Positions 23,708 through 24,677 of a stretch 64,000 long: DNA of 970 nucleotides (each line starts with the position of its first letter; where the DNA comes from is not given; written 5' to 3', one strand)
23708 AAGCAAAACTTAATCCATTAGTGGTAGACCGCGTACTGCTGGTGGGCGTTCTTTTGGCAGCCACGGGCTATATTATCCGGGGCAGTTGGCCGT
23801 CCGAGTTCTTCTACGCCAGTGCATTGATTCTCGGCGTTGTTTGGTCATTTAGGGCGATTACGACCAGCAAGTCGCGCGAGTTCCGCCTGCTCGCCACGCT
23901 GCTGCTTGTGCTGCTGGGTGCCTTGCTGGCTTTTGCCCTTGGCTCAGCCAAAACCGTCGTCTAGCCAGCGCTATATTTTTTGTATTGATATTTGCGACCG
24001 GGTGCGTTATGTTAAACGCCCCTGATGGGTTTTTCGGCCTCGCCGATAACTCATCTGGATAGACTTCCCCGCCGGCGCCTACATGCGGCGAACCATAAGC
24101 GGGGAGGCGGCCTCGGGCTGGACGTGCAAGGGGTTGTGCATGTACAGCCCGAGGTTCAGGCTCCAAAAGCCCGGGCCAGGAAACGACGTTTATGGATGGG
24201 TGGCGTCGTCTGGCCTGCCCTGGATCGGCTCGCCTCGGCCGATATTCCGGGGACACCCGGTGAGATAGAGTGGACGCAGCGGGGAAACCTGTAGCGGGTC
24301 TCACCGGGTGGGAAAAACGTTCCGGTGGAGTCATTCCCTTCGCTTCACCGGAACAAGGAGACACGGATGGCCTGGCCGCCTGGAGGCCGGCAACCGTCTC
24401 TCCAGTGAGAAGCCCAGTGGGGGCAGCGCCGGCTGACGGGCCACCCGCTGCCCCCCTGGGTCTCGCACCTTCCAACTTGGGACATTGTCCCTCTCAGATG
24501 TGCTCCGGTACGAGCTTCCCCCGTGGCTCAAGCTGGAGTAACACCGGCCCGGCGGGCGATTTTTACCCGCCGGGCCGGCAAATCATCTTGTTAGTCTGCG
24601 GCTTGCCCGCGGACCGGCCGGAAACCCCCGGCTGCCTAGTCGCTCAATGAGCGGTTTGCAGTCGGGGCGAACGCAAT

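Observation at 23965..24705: About 740-nt GC-rich non-coding gap 3' of ftsA where ftsZ would be expected. Candidate structured RNA.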

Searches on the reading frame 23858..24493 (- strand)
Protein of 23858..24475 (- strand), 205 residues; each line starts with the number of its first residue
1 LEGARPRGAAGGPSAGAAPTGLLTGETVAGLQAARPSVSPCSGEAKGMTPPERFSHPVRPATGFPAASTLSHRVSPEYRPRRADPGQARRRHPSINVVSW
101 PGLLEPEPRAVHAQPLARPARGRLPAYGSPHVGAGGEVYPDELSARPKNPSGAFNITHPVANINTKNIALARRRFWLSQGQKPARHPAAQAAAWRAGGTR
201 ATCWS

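Call 25: find_homologous_proteins(query=window:23858-24475:-, max_evalue=0.01)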
Query window:23858-24475:-: 1581 candidates shared short words with the query, none scored E <= 0.01.

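Call 78: search_protein_families(library=pfam, proteins=[window:23942-24493:-], max_evalue=1)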
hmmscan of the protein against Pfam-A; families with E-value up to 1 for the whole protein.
seq(184 aa): 0 families

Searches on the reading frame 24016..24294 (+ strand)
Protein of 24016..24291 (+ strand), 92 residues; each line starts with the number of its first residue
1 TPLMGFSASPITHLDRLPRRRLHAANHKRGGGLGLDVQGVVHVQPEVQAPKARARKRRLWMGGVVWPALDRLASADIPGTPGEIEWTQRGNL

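Call 8: search_protein_families(library=pfam, proteins=[window:24025-24294:+], max_evalue=0.01)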
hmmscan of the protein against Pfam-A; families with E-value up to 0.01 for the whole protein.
window:24025-24294:+ (89 aa): 0 families

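Call 78: search_protein_families(library=pfam, proteins=[window:24016-24291:+], max_evalue=1)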
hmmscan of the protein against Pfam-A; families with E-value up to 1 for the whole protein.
seq(92 aa): 0 families

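Call 94: find_homologous_proteins(query=window:24025-24291:+, max_evalue=0.01)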
Query window:24025-24291:+: 7 candidates shared short words with the query, none scored E <= 0.01.
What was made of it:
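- Checked: They have no homolog among 5.8 billion proteins (calls 25, 94).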

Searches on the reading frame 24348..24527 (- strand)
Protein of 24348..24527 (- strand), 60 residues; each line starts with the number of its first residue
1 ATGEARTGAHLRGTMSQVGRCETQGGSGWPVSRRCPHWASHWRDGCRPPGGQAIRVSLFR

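Call 78: search_protein_families(library=pfam, proteins=[window:24348-24527:-], max_evalue=1)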
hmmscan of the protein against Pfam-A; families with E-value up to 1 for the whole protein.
seq(60 aa): 1 family
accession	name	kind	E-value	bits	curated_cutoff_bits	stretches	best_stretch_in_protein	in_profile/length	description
PF02957.21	TT_ORF2-like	-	0.012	16.1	24.3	1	35-51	22-38/53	TT viral ORF2-like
